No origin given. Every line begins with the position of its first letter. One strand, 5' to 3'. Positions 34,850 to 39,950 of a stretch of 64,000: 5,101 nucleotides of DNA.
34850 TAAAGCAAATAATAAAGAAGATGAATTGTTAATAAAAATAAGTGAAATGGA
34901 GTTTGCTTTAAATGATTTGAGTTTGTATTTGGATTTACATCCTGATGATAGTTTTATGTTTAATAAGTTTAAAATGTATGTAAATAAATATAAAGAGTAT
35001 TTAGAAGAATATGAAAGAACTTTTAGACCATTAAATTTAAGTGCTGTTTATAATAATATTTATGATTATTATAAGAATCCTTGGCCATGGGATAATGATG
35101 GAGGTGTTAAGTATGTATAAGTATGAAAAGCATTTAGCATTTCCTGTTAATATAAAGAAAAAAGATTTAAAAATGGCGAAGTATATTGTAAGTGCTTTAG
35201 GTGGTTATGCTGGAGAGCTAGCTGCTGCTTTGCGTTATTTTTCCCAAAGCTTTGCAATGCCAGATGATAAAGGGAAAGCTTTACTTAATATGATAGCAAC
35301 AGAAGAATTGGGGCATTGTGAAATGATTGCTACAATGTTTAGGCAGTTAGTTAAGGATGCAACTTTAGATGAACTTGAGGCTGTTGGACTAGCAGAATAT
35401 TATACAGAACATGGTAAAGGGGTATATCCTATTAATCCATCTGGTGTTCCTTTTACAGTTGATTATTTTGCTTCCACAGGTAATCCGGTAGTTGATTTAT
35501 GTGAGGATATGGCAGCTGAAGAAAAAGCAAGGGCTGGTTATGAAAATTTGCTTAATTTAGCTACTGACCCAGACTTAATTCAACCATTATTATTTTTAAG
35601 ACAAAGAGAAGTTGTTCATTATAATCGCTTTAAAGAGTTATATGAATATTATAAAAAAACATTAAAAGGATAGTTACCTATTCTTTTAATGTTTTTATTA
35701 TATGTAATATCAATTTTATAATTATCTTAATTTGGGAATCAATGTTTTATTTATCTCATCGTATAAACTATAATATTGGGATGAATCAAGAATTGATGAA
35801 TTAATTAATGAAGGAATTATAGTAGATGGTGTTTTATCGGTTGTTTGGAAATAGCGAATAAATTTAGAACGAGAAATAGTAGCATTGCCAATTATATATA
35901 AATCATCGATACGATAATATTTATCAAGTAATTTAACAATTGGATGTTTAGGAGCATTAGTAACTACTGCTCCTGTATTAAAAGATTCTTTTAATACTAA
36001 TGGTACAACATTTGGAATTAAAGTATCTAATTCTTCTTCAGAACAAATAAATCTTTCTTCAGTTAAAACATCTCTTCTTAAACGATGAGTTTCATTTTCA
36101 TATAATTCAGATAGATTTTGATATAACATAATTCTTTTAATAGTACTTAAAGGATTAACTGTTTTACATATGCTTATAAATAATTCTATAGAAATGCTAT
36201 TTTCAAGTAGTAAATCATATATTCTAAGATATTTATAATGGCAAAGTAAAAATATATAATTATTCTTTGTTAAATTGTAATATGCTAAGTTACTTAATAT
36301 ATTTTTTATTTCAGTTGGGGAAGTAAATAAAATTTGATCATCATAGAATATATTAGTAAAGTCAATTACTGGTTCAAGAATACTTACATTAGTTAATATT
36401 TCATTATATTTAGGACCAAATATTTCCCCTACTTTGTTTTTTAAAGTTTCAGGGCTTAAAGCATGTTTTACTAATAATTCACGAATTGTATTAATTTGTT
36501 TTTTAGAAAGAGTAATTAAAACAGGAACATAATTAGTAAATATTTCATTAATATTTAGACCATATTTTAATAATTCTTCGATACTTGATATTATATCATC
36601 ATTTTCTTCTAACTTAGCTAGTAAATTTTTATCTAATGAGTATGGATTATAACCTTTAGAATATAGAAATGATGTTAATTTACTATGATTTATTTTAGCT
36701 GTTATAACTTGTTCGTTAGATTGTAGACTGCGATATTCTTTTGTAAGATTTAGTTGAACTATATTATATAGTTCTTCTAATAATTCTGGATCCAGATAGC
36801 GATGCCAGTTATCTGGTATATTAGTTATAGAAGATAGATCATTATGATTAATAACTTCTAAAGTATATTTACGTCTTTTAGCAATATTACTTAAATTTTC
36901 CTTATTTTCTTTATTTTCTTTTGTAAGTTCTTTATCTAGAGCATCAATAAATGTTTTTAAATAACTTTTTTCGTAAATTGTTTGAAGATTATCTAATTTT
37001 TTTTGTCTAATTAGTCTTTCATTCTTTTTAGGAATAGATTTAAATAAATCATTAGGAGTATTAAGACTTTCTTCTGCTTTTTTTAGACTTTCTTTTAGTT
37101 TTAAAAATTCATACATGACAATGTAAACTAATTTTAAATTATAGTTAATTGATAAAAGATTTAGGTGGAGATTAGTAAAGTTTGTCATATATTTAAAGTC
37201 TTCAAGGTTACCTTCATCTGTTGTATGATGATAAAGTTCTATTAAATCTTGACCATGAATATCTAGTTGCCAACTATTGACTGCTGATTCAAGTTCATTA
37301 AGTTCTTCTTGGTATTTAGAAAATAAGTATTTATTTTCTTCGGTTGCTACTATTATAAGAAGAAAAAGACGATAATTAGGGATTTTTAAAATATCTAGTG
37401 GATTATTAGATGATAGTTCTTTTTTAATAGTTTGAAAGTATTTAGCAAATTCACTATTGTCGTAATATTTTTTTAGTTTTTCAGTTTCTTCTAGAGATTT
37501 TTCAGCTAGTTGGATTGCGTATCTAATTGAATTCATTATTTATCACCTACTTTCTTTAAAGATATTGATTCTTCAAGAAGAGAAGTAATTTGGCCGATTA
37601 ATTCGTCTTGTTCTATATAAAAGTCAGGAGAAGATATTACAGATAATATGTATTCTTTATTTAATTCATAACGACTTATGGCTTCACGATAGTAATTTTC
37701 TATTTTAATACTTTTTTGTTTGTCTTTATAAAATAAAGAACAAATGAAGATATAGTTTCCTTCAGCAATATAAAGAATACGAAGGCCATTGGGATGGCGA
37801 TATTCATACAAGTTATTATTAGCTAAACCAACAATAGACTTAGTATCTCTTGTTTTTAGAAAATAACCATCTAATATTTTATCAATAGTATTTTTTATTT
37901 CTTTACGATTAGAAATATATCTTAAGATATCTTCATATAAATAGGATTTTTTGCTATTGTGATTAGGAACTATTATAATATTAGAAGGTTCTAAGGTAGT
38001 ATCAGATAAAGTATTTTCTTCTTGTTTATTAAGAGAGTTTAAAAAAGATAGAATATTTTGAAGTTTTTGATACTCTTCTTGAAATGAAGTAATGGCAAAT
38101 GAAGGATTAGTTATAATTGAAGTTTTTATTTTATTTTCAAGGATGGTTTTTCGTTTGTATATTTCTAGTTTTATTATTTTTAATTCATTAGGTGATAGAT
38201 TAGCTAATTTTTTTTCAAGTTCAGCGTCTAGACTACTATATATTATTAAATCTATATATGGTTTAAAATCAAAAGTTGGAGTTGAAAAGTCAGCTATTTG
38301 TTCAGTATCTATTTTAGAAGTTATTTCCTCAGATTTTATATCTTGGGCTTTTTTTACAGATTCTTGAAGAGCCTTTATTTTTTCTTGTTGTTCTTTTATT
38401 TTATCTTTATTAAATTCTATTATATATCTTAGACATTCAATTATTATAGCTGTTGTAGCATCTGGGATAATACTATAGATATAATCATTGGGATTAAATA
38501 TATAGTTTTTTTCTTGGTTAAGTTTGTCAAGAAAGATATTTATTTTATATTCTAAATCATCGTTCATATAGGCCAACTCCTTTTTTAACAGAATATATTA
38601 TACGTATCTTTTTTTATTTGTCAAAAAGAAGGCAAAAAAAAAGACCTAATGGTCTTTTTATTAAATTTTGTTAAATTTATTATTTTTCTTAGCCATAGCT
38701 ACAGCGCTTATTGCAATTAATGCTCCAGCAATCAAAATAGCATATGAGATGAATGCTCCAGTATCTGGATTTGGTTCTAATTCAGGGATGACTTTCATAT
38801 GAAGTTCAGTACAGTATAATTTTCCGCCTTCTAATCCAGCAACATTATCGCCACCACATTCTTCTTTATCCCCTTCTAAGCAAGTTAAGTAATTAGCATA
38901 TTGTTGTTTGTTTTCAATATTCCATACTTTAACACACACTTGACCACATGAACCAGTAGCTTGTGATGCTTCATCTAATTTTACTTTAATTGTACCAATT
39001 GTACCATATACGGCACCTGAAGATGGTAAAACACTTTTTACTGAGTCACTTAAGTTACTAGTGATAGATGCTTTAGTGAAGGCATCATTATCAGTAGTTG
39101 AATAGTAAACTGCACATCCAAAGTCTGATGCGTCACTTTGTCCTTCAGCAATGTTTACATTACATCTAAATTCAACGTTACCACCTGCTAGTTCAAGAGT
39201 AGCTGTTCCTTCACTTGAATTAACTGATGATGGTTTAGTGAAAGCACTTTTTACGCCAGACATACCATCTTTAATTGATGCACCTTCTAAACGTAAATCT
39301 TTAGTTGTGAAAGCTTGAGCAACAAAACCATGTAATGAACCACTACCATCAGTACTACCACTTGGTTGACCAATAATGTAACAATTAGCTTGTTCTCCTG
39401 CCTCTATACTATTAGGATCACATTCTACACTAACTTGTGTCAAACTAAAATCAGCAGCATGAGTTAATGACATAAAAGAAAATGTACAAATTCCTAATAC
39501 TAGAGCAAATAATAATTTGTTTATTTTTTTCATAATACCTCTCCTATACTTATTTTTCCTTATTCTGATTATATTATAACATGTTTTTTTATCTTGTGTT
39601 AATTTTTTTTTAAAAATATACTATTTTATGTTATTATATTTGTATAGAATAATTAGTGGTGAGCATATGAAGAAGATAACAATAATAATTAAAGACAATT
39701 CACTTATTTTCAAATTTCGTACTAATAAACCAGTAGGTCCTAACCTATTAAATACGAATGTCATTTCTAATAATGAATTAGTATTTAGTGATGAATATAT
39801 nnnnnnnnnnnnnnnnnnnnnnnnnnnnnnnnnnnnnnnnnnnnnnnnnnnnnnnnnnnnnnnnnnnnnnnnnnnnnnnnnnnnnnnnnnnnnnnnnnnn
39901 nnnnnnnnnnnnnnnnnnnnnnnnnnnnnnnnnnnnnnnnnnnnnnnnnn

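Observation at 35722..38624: Translationally coupled two-gene operon with a RelE/ParE-like fold buried in a 346-aa protein and a 604-aa helical partner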

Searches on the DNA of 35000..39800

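Call 88: search_rna_families(source=window, start=35000, end=39800, threshold=evalue, max_evalue=1)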
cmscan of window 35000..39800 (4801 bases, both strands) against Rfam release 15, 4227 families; matches with E-value up to 1: 1.
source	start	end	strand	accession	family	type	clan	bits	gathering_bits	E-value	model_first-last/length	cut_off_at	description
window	38600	38656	-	RF02060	STnc410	Gene; sRNA;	-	21.1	50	0.23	1-158/158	no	Enterobacterial sRNA STnc410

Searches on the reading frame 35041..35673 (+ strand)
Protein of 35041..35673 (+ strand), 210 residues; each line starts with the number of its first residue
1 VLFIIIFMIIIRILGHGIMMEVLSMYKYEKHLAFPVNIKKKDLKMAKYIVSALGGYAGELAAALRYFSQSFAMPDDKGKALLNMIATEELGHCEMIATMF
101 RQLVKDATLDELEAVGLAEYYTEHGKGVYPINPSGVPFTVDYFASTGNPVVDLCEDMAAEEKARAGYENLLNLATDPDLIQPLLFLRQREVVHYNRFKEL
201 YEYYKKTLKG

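Call 16: search_protein_families(library=pfam, proteins=[window:35041-35673:+], max_evalue=0.001)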
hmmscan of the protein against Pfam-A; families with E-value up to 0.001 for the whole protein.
window:35041-35673:+ (210 aa): 2 families
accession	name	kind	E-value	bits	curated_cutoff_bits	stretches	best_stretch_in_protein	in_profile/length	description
PF05067.18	Mn_catalase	-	3.6e-48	164.4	27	1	25-199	1-189/284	Manganese containing catalase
PF02915.23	Rubrerythrin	-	0.00071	20.4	22.8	0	56-113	7-66/137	Rubrerythrin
